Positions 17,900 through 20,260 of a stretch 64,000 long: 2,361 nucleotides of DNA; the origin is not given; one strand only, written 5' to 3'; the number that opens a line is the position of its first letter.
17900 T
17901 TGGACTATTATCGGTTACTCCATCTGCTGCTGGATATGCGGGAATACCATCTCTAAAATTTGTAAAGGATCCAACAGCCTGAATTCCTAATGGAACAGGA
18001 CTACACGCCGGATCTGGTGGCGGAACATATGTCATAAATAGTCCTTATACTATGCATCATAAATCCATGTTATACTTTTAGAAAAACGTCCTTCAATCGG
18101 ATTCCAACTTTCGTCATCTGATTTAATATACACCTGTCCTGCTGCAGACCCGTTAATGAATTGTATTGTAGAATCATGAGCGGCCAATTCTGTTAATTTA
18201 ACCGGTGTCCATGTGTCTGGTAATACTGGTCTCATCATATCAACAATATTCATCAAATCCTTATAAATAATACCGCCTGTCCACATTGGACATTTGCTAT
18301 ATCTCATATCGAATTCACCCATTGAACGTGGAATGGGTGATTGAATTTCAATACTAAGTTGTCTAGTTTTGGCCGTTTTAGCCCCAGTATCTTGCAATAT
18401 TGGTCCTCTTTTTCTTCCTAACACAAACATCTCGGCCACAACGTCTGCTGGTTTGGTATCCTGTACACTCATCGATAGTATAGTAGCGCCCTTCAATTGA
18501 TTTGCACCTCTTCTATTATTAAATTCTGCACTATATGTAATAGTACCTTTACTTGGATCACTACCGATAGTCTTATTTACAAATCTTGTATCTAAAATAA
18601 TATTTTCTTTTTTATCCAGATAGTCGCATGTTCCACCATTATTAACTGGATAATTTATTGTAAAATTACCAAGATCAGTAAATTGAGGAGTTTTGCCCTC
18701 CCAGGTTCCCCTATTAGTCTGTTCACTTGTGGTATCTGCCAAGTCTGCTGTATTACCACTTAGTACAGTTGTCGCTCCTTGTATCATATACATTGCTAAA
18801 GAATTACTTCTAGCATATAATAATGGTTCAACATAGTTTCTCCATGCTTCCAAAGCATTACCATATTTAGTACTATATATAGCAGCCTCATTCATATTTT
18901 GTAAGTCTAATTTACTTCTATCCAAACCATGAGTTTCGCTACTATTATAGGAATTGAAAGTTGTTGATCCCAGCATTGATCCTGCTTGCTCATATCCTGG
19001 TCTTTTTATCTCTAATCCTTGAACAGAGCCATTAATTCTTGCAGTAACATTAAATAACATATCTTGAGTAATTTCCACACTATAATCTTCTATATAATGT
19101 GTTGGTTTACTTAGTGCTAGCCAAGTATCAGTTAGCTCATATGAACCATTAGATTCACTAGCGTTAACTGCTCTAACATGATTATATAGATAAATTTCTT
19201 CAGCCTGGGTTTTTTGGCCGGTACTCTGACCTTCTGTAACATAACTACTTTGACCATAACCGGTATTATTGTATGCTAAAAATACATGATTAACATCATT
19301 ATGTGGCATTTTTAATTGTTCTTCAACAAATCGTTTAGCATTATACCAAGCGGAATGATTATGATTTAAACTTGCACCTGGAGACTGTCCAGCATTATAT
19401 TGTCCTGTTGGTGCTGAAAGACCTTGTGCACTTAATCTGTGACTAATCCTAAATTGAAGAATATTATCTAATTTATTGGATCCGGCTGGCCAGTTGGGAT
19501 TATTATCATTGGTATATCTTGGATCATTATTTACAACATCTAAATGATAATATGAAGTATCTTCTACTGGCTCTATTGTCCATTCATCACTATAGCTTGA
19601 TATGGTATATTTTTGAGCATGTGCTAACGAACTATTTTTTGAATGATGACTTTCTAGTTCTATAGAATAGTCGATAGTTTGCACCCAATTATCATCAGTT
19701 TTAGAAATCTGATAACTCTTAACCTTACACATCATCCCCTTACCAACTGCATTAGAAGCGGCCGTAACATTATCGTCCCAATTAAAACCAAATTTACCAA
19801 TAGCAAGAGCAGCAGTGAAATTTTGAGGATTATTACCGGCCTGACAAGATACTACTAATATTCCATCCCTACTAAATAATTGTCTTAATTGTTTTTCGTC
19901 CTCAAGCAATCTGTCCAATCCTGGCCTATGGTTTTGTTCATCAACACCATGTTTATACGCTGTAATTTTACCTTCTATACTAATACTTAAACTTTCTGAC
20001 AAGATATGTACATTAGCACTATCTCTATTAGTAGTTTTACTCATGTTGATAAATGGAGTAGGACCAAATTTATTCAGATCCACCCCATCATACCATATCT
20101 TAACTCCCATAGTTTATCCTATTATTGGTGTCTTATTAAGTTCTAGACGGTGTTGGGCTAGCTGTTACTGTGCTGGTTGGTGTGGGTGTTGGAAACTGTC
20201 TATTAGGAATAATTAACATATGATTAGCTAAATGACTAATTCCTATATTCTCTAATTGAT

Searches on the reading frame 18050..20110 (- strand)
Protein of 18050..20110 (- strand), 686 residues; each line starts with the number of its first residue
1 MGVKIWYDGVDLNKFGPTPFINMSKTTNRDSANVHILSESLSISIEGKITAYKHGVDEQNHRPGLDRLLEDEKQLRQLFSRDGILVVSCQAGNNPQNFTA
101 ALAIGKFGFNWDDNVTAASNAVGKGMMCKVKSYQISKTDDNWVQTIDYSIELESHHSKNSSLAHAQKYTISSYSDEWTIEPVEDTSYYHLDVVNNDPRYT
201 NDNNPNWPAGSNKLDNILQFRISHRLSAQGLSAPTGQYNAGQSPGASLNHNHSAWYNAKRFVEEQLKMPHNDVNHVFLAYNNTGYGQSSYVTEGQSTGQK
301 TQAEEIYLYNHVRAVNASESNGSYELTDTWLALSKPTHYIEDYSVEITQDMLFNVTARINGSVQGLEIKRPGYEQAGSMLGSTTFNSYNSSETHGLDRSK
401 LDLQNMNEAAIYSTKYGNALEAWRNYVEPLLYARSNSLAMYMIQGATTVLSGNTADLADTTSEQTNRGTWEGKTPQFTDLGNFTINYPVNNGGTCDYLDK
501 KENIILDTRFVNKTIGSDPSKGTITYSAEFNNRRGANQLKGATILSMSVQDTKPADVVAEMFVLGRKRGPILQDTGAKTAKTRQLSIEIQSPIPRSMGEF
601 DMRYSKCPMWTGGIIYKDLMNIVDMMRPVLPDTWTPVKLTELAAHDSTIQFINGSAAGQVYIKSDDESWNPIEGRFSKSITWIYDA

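Call 15: search_protein_families(library=phrogs, proteins=[window:18050-20110:-], max_evalue=0.001)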
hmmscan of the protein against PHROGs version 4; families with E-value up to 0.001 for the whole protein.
window:18050-20110:- (686 aa): 0 families

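Call 28: search_protein_families(library=pfam, proteins=[window:18050-20110:-], max_evalue=0.01)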
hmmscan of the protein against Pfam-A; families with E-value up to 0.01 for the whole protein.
window:18050-20110:- (686 aa): 0 families

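Call 54: find_homologous_proteins(query=window:18050-20110:-)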
Query window:18050-20110:- (686 aa): 13 proteins with E <= 0.001 among 5989 candidates.
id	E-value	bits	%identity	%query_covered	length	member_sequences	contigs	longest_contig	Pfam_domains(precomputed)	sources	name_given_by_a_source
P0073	0.0e+0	1581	100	100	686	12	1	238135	-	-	-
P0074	0.0e+0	1339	84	100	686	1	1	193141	-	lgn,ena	-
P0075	0.0e+0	1336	83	100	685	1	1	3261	-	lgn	-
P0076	0.0e+0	1277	80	100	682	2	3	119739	-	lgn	-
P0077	0.0e+0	1233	77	100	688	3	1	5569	-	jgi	-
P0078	0.0e+0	1217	77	100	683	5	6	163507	-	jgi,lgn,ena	-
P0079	0.0e+0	1154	72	100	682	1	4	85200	-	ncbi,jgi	jgi:hypothetical protein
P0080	0.0e+0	1150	71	100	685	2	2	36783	-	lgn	-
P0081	0.0e+0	1135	71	100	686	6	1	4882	-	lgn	-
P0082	5.0e-249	846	55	100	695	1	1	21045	-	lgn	-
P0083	2.6e-178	613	46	100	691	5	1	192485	-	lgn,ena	-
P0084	3.2e-66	242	30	98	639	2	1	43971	-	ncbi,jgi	jgi:hypothetical protein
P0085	2.0e-54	203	29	99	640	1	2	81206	-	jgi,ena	-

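Call 55: find_encoding_contigs(protein=P0074, flank=10000, max_places=1)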
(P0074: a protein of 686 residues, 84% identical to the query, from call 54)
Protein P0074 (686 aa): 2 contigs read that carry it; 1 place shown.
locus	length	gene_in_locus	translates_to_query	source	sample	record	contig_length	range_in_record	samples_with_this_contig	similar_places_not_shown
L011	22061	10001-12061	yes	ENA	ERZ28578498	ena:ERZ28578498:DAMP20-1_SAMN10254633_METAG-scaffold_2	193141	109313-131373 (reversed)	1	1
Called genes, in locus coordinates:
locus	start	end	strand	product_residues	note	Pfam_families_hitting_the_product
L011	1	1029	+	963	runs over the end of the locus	PF00754:F5_F8_type_C (weak), PF22633:F5_F8_type_C_2 (weak)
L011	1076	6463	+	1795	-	PF25390:WD40_RLD, PF25390:WD40_RLD, PF00415:RCC1, PF13540:RCC1_2, PF00415:RCC1, PF13540:RCC1_2 (weak), PF25390:WD40_RLD, PF00415:RCC1, +2 more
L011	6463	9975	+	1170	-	PF25390:WD40_RLD, PF00415:RCC1 (weak), PF25384:Alsin_RLD (faint), PF13540:RCC1_2, PF25390:WD40_RLD, PF13540:RCC1_2 (weak), PF25390:WD40_RLD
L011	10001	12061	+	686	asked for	-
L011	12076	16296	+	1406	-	-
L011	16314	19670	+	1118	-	-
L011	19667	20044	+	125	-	-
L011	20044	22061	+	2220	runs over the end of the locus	-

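Call 56: find_encoding_contigs(protein=P0078, flank=10000, max_places=2)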
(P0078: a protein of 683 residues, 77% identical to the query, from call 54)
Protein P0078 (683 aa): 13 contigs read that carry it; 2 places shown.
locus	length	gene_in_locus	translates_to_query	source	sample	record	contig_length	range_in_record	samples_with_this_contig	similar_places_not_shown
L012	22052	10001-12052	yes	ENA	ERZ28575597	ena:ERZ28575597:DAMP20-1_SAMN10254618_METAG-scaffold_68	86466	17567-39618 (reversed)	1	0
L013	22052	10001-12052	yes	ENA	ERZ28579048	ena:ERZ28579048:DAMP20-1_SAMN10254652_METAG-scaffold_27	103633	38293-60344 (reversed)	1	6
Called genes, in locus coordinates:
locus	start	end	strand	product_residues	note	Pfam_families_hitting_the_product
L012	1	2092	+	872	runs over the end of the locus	PF22633:F5_F8_type_C_2 (faint), PF00754:F5_F8_type_C (weak)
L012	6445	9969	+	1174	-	PF25390:WD40_RLD, PF00415:RCC1 (weak), PF13540:RCC1_2, PF25390:WD40_RLD, PF13540:RCC1_2, PF25390:WD40_RLD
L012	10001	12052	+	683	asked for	-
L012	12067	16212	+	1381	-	-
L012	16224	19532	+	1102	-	-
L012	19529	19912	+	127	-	-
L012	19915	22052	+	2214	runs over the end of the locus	-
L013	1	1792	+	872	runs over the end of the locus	PF22633:F5_F8_type_C_2 (faint), PF00754:F5_F8_type_C (weak)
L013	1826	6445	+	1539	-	PF25390:WD40_RLD, PF00415:RCC1, PF13540:RCC1_2 (weak), PF00415:RCC1 (weak), PF13540:RCC1_2, PF25390:WD40_RLD, PF00415:RCC1, PF13540:RCC1_2, +3 more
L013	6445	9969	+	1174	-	PF25390:WD40_RLD, PF00415:RCC1 (weak), PF13540:RCC1_2, PF25390:WD40_RLD, PF13540:RCC1_2, PF25390:WD40_RLD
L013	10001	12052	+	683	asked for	-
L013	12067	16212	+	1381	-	-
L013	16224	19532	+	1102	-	-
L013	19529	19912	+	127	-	-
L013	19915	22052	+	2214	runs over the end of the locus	-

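Call 109: find_encoding_contigs(protein=P0079, flank=10000, max_places=1)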
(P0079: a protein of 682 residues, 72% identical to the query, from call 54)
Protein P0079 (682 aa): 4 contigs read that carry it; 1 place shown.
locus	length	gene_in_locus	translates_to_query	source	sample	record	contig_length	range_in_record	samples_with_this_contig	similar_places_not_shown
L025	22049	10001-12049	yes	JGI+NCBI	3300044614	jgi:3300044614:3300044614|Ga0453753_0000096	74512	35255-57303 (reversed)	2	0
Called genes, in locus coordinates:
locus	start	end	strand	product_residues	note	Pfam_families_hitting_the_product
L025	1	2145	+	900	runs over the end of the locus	-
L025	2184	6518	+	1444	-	PF25390:WD40_RLD, PF00415:RCC1, PF13540:RCC1_2, PF00415:RCC1, PF13540:RCC1_2, PF00415:RCC1 (weak), PF13540:RCC1_2, PF00415:RCC1, +3 more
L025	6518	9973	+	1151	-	PF25390:WD40_RLD, PF00415:RCC1 (weak), PF13540:RCC1_2 (weak), PF25390:WD40_RLD, PF13540:RCC1_2 (weak), PF25390:WD40_RLD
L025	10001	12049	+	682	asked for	-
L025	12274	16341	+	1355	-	-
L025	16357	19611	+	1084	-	-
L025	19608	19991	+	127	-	-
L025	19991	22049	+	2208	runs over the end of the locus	-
